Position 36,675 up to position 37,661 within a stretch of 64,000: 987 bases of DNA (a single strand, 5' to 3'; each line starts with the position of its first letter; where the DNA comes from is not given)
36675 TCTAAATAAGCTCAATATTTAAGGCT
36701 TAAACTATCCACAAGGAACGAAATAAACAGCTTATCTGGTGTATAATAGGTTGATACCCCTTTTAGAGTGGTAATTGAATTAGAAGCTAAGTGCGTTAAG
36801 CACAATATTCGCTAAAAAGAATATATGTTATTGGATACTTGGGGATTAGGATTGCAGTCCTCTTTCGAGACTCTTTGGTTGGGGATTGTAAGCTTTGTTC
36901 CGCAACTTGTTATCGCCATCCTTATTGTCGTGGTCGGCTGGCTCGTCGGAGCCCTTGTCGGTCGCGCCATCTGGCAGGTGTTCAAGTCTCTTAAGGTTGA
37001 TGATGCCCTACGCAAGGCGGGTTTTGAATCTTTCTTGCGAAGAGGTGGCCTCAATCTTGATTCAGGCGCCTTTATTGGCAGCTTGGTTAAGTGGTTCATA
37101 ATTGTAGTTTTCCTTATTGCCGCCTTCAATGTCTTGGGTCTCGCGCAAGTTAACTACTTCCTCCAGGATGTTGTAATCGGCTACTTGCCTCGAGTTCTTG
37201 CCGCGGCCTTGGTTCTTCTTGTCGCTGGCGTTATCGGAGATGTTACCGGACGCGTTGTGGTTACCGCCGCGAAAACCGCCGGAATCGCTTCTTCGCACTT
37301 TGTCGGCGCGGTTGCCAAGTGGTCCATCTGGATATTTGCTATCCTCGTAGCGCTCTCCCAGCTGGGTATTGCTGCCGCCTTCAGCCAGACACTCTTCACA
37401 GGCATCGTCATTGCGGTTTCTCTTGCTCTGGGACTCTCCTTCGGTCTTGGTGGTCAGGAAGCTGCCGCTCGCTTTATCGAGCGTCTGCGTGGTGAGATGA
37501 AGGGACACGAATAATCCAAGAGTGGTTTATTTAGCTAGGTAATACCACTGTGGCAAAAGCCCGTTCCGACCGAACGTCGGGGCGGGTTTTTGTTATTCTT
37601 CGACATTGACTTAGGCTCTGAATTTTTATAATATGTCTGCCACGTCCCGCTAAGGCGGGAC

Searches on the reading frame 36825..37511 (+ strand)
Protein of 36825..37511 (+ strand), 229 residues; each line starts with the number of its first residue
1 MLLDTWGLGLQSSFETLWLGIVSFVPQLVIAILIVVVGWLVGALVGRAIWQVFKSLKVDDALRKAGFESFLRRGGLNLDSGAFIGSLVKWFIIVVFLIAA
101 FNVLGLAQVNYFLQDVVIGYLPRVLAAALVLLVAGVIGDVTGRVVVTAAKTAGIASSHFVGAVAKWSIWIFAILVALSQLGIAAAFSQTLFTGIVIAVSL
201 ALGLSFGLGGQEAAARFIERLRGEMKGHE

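Call 68: search_protein_families(library=pfam, proteins=[window:36825-37511:+], max_evalue=0.001)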
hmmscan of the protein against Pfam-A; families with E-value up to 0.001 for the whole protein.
window:36825-37511:+ (229 aa): 1 family
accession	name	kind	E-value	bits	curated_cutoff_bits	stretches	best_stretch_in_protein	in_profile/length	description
PF05552.17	MS_channel_1st_1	-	2.5e-15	56.5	22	2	15-60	4-49/50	Mechanosensitive ion channel, conserved TM helix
